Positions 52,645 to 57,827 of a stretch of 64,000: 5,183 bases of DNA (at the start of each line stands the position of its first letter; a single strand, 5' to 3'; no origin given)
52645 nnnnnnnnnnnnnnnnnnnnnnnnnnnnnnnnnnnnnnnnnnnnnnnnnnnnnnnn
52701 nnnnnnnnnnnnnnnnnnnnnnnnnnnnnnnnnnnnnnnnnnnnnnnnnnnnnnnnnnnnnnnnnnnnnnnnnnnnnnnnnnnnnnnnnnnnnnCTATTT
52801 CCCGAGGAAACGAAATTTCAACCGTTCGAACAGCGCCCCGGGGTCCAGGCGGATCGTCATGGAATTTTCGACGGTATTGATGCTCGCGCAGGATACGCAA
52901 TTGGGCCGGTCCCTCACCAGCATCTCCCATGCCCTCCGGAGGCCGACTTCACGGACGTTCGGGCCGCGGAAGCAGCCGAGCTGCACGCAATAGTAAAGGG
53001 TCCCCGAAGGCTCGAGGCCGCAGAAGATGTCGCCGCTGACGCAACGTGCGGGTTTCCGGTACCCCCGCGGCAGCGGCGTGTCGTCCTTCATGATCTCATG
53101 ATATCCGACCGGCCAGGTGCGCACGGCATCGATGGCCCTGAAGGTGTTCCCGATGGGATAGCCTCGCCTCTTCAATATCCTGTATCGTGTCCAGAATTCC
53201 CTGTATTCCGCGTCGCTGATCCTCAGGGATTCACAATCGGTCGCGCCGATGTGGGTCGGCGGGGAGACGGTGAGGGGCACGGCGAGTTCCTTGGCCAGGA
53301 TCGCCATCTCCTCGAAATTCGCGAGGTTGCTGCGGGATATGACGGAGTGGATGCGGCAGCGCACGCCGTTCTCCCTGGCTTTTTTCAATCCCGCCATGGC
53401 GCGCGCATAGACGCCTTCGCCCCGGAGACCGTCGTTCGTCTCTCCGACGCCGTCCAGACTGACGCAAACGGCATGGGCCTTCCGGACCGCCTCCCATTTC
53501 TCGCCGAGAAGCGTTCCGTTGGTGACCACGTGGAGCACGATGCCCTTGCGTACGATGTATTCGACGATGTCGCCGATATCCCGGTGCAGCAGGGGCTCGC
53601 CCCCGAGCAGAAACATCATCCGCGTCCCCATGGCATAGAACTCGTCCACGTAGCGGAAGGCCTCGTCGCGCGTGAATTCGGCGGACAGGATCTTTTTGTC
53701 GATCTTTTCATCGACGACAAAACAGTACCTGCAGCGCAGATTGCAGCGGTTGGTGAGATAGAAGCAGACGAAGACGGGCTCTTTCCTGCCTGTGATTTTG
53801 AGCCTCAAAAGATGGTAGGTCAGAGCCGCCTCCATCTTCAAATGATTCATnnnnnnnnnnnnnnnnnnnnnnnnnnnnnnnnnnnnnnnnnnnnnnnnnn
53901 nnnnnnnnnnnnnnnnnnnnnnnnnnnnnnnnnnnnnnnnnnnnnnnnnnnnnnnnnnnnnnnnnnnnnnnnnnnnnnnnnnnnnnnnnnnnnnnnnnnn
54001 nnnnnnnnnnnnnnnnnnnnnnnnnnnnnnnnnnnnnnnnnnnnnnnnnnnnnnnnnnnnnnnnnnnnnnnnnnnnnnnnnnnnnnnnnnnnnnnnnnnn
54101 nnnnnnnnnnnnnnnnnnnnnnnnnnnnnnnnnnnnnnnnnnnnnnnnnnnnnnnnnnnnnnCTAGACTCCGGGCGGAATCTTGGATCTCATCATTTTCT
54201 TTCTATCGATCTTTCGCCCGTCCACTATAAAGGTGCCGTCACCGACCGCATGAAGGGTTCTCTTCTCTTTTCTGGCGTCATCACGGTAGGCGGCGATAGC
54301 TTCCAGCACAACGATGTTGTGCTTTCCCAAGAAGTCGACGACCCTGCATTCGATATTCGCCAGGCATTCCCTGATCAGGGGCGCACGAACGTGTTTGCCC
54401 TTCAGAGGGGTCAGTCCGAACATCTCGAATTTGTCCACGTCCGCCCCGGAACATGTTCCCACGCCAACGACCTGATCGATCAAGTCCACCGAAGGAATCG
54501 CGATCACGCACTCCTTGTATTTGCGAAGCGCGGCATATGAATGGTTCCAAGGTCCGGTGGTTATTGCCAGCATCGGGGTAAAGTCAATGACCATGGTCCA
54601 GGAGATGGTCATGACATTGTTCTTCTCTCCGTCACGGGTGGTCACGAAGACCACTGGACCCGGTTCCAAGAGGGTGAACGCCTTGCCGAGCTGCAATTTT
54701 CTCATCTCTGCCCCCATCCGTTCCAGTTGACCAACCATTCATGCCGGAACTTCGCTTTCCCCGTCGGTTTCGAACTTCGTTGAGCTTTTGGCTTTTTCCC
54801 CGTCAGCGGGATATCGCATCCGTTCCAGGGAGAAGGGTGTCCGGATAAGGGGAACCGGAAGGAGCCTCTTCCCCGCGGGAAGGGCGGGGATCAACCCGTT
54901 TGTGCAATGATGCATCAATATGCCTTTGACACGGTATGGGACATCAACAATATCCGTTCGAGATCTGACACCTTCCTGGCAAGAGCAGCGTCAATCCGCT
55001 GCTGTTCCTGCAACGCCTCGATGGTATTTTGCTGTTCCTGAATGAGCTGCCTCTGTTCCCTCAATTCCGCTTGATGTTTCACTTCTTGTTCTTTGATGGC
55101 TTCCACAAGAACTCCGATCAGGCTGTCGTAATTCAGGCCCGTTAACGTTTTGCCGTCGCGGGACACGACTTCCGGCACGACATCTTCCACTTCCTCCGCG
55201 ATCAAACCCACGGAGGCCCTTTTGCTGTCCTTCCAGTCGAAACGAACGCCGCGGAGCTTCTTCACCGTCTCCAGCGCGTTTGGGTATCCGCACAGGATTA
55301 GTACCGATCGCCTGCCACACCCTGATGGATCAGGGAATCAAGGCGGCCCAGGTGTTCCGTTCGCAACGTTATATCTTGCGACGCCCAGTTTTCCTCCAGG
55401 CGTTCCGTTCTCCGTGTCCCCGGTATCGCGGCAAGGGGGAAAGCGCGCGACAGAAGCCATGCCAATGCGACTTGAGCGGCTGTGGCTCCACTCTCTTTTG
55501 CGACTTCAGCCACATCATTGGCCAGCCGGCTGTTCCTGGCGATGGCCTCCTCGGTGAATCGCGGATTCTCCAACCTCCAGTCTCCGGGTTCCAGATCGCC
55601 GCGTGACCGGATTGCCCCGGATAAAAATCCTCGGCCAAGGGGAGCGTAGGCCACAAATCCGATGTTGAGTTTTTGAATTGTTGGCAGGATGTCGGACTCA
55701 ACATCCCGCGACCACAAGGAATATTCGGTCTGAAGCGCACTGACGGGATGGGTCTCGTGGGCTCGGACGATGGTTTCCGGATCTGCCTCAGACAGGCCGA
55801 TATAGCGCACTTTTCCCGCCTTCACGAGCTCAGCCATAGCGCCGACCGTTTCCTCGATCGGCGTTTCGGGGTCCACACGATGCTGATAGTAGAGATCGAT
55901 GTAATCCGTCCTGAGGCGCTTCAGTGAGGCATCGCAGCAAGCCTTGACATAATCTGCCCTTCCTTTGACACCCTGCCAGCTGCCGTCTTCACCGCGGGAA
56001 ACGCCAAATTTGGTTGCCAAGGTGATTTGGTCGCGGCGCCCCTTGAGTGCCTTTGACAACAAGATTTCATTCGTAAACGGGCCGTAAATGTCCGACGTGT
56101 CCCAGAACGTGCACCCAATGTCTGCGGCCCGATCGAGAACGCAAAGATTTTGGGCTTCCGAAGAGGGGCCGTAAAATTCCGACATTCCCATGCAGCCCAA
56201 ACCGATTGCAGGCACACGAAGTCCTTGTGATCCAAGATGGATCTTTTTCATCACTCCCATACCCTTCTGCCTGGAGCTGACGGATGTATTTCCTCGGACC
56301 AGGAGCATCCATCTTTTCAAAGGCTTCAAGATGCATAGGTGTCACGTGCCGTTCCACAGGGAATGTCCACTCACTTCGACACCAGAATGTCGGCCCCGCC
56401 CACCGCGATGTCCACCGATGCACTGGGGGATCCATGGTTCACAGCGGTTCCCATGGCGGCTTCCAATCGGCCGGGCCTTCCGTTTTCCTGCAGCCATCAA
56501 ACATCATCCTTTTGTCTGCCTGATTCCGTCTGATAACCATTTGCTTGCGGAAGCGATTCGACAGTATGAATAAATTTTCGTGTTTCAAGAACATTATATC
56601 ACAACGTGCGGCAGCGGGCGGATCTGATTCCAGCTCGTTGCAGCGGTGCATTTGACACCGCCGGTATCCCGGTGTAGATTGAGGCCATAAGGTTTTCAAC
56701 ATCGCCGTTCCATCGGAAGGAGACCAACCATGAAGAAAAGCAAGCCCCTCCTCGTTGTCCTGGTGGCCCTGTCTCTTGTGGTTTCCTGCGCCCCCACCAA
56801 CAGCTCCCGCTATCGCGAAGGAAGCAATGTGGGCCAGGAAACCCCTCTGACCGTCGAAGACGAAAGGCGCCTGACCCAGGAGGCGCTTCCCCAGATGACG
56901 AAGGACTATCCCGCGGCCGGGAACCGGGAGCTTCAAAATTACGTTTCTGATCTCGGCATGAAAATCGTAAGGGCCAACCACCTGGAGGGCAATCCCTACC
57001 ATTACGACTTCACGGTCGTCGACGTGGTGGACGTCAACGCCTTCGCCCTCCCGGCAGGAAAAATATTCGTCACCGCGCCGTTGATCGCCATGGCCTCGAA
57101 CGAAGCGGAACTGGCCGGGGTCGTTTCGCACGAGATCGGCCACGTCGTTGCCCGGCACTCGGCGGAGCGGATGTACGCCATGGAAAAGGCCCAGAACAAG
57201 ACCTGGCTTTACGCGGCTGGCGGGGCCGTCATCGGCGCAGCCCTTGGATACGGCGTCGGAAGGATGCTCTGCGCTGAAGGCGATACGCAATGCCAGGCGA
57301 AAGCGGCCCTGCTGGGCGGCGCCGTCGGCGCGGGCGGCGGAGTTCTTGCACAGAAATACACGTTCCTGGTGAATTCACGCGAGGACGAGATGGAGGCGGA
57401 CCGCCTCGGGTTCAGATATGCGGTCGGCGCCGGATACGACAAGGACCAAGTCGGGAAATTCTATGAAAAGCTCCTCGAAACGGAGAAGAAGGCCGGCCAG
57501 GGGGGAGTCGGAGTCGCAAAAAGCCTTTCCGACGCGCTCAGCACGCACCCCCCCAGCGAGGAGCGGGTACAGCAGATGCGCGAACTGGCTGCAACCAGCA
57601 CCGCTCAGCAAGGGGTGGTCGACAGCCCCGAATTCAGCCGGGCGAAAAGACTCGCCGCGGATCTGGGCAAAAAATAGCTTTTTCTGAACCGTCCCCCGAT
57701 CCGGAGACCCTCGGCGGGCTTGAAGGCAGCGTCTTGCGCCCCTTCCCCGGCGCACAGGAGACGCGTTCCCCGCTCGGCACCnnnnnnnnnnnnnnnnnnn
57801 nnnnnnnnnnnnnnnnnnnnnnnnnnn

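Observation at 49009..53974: Self-contained cluster of three radical SAM enzymes and a Zn-motif methyltransferase with no visible substrate gene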

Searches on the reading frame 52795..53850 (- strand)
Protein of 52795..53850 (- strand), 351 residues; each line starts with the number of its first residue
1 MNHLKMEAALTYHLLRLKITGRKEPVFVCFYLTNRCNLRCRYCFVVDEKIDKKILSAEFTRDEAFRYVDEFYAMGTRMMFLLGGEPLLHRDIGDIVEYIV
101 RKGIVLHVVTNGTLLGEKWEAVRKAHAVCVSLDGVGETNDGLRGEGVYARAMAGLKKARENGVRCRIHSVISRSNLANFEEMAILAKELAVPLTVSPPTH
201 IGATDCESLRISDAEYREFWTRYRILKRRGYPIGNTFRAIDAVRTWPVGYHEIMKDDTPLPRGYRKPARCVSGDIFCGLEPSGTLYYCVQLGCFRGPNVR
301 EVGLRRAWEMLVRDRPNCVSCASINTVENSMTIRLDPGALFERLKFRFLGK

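Call 4: search_protein_families(library=pfam, proteins=[window:52795-53850:-], max_evalue=0.01)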
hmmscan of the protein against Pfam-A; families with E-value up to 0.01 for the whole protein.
window:52795-53850:- (351 aa): 2 families
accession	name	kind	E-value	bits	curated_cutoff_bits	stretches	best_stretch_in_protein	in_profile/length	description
PF04055.27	Radical_SAM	-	2.6e-23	83.4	29.5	1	32-183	3-163/166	Radical SAM superfamily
PF13353.11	Fer4_12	-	2.9e-05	24.8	22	1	29-119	8-98/137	4Fe-4S single cluster domain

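Call 5: search_protein_families(library=ncbifam, proteins=[window:52795-53850:-], max_evalue=0.01)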
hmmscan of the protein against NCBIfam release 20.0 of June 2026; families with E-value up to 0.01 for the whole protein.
window:52795-53850:- (351 aa): 83 families (the best 25 are shown)
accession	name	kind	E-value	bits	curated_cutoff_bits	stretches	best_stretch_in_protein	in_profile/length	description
NF045574.1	sacti_mat_StsB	exception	2.5e-30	105.8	625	1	27-191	96-261/466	StsB family radical SAM/SPASM domain sactipeptide maturase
TIGR04545.1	rSAM_ahbD_hemeb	equivalog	9.5e-27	94.3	500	1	28-309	2-287/339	heme b synthase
TIGR04051.1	rSAM_NirJ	equivalog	9.6e-27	93.9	515.45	1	28-190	4-167/354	heme d1 biosynthesis radical SAM protein NirJ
TIGR03962.1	mycofact_rSAM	equivalog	9.9e-27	94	265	1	21-219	7-208/339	mycofactocin radical SAM maturase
TIGR04546.1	rSAM_ahbC_deAc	equivalog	2.5e-26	92.4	650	1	9-192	25-206/390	12,18-didecarboxysiroheme deacetylase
TIGR04054.1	rSAM_NirJ1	equivalog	4.5e-26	91.4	650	1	24-192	35-203/387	putative heme d1 biosynthesis radical SAM protein NirJ1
TIGR03961.1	rSAM_PTO1314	hypoth_equivalog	4.7e-24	85.3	306.05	1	18-243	15-233/332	PTO1314 family radical SAM protein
TIGR04347.1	pseudo_SAM_Halo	equivalog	8.9e-24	84.5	525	1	21-186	34-199/390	TIGR04347 family pseudo-SAM/SPASM protein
TIGR04250.1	SCM_rSAM_ScmE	equivalog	9.6e-24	83.9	400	1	30-192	7-172/358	SynChlorMet cassette radical SAM/SPASM protein ScmE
TIGR04251.1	SCM_rSAM_ScmF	equivalog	6.3e-23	81.7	400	1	28-190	6-173/353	SynChlorMet cassette radical SAM/SPASM protein ScmF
TIGR03470.1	HpnH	equivalog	1.4e-22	80.2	225.05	1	5-209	6-212/318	adenosyl-hopene transferase HpnH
TIGR04053.2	TIGR04053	equivalog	1.2e-21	77.4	395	1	23-191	5-178/366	TIGR04053 family radical SAM/SPASM domain-containing protein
TIGR04055.1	rSAM_NirJ2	equivalog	1.4e-21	77.4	500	1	28-309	2-274/326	putative heme d1 biosynthesis radical SAM protein NirJ2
NF049973.1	radical_Rv1681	equivalog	4.5e-21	75.1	380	1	30-190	76-238/326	Rv1681 family radical SAM protein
TIGR02666.1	moaA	equivalog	1.2e-19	70.5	284.05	1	32-191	16-185/336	GTP 3',8-cyclase MoaA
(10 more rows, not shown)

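Call 25: search_solved_structures(query=window:52795-53850:-, max_evalue=0.01)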
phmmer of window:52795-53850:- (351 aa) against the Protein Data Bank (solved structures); distinct sequences matched with E-value up to 0.01: 21.
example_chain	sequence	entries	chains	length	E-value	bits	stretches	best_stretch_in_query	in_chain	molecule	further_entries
7vob_C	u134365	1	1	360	9e-11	44.5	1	31-183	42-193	Cytosylglucuronate decarboxylase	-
7voc_C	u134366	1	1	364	9.2e-11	44.4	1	31-183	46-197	Cytosylglucuronate decarboxylase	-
5wgg_A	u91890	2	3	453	2.9e-09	39.5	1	27-306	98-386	Radical SAM domain protein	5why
6efn_A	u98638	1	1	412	1.2e-07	34.1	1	25-179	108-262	Sporulation killing factor maturation protein SkfB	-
9dfn_A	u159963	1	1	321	1.4e-07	33.9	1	24-177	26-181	Radical SAM core domain-containing protein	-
6c8v_A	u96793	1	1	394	1.7e-07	33.7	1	25-188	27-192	Coenzyme PQQ synthesis protein E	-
9dfu_A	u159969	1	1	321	2e-07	33.5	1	24-177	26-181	Radical SAM core domain-containing protein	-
2fb2_A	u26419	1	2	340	2e-07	33.4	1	29-171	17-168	Molybdenum cofactor biosynthesis protein A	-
1tv7_A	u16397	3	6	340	3.1e-07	32.8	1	31-171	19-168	Molybdenum cofactor biosynthesis protein A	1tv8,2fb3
5vsl_A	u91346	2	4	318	2e-06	30.1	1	20-177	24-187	Radical S-adenosyl methionine domain-containing protein 2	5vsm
6q2p_A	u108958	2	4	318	2.2e-06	30.1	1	20-177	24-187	Radical S-adenosyl methionine domain-containing protein 2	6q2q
8wm2_A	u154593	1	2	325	9.6e-06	27.9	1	22-126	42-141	Fe-S radical SAM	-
7n7h_A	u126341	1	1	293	0.00013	24.2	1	25-145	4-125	VIPERIN-LIKE ENZYME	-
7wzv_A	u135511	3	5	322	0.00014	24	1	30-120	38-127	4Fe-4S cluster-binding domain-containing protein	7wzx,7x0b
8vpo_A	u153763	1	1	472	0.00028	23.1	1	28-291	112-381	Radical SAM core domain-containing protein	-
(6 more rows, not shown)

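Call 73: search_protein_representatives(protein=window:52795-53850:-)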
Query: 351 residues. Proteins with E-value up to 0.001 (for the whole library): 38547; up to 1e-10: 6936; up to 1e-30: 168. The best 150 are listed.
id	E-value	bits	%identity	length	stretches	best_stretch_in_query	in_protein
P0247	4.6e-112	390.8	50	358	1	6-350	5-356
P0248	4.2e-109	381.1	49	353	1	5-349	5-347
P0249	2.1e-85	303.1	40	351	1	10-350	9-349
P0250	3.4e-70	253.1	39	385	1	11-348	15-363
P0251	7.1e-70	252.1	41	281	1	68-346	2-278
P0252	1.5e-63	231.3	38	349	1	13-345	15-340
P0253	1.6e-62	227.9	36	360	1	9-343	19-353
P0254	1.0e-59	218.6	32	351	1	13-348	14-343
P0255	5.8e-58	212.9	36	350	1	15-333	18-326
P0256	6.0e-56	206.3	34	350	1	16-347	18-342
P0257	1.0e-55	205.5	34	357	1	9-342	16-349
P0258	2.7e-55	204.1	35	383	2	13-197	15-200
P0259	8.0e-55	202.6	37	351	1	10-332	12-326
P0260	4.7e-54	200.0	35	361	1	2-340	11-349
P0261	7.3e-53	196.1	36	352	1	7-322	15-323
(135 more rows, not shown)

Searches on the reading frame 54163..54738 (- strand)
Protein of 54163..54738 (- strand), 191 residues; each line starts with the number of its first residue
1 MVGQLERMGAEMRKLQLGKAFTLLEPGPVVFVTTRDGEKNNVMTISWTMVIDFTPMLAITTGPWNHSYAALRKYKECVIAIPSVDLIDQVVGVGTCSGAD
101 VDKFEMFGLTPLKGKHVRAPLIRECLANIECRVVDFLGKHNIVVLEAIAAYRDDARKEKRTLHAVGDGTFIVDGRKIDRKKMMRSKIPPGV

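Call 4: search_protein_families(library=pfam, proteins=[window:54163-54738:-], max_evalue=0.01)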
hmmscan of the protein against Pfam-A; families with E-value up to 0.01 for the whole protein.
window:54163-54738:- (191 aa): 1 family
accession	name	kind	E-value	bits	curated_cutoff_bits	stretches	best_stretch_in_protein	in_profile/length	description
PF01613.24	Flavin_Reduct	-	2.2e-27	96.5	27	1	26-159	5-140/153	Flavin reductase like domain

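Call 5: search_protein_families(library=ncbifam, proteins=[window:54163-54738:-], max_evalue=0.01)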
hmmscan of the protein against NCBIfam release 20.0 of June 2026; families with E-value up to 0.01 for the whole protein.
window:54163-54738:- (191 aa): 0 families

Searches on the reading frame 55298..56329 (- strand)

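Call 4: search_protein_families(library=pfam, proteins=[window:55298-56329:-], max_evalue=0.01)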
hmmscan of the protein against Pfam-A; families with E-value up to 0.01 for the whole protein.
window:55298-56329:- (343 aa): 1 family
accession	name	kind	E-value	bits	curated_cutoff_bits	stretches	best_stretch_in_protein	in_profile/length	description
PF00248.27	Aldo_ket_red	-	6.6e-77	258.9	24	1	42-334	2-290/291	Aldo/keto reductase family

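Call 5: search_protein_families(library=ncbifam, proteins=[window:55298-56329:-], max_evalue=0.01)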
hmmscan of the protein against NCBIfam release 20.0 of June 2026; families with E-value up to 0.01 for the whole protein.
window:55298-56329:- (343 aa): 7 families
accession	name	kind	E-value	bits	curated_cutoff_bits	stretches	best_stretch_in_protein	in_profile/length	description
NF007695.0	PRK10376.1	subfamily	2.7e-42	144.8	280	2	38-235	16-218/290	oxidoreductase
NF007388.0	PRK09912.1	subfamily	1.2e-39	136.2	448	1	25-337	11-335/346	L-glyceraldehyde 3-phosphate reductase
NF049922.1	MethglyxlRedYdjG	equivalog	2.8e-38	131.8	550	1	27-330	1-317/326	NADH-dependent methylglyoxal reductase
TIGR01293.1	Kv_beta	subfamily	6.1e-25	87.9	365.4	1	29-321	3-304/319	voltage-dependent potassium channel subunit beta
NF007912.0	PRK10625.1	equivalog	1e-24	87.6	415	2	158-335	157-338/346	NADP(H)-dependent aldo-keto reductase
NF008377.0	PRK11172.1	equivalog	9e-15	54.6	327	2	273-332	192-249/267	2,5-didehydrogluconate reductase DkgB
NF008598.0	PRK11565.1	equivalog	1.6e-10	40.5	425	1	35-192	11-150/275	2,5-didehydrogluconate reductase DkgA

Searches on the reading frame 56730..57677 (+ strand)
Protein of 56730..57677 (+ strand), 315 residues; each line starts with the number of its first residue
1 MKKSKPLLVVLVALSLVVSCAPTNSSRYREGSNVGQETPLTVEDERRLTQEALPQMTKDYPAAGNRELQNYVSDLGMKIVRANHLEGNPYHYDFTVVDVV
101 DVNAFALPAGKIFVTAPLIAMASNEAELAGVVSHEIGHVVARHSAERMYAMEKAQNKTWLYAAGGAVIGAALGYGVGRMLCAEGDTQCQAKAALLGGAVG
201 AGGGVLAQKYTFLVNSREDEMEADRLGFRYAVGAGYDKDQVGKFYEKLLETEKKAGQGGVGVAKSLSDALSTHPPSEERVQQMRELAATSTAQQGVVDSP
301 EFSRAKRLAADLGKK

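Call 71: search_protein_families(library=pfam, proteins=[window:56730-57677:+], max_evalue=0.001)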
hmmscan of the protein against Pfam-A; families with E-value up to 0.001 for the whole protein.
window:56730-57677:+ (315 aa): 1 family
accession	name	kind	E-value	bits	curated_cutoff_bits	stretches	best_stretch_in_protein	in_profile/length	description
PF01435.24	Peptidase_M48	-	1.8e-29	103.4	20.3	1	69-286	4-185/186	Peptidase family M48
